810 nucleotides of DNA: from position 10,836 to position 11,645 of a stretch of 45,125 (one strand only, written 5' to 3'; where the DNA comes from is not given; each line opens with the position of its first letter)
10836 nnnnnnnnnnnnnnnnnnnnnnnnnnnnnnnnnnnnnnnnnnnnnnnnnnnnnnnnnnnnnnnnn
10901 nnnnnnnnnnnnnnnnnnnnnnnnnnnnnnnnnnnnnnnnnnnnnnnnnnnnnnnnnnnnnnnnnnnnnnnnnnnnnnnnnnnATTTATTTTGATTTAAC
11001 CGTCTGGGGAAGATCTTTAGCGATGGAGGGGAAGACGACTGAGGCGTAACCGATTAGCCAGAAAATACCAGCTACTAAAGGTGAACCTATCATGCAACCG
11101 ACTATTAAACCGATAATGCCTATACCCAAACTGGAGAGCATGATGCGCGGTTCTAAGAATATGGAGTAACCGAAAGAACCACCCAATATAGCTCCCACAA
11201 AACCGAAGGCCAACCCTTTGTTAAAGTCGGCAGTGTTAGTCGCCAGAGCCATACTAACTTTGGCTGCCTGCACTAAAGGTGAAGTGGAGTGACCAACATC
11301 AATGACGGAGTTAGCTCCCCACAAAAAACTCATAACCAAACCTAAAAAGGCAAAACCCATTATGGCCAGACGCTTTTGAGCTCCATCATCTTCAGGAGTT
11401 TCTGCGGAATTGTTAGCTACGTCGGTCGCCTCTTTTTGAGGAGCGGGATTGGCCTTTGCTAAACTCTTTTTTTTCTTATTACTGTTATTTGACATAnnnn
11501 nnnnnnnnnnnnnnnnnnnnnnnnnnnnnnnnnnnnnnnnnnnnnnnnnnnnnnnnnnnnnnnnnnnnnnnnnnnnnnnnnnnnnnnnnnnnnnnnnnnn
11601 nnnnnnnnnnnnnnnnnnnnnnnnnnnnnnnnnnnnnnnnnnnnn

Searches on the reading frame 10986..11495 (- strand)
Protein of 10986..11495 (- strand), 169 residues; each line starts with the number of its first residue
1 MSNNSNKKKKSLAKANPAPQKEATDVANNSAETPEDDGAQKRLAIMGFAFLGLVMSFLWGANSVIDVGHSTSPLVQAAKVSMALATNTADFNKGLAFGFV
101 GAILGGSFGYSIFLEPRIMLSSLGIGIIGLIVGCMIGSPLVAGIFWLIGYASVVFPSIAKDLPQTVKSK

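Call 3: search_protein_families(library=pfam, proteins=[window:10986-11495:-], max_evalue=0.01)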
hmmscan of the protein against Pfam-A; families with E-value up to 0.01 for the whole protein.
window:10986-11495:- (169 aa): 0 families

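Call 4: search_protein_families(library=ncbifam, proteins=[window:10986-11495:-], max_evalue=0.01)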
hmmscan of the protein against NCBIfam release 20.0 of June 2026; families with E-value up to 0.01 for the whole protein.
window:10986-11495:- (169 aa): 0 families

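Call 35: search_protein_families(library=pfam, proteins=[window:10986-11495:-], max_evalue=1)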
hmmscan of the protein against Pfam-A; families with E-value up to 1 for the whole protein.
window:10986-11495:- (169 aa): 1 family
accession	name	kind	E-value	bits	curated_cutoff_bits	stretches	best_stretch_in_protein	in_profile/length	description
PF11833.13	CPP1-like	-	0.69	9.9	28.4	0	117-143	138-164/196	Protein CHAPERONE-LIKE PROTEIN OF POR1-like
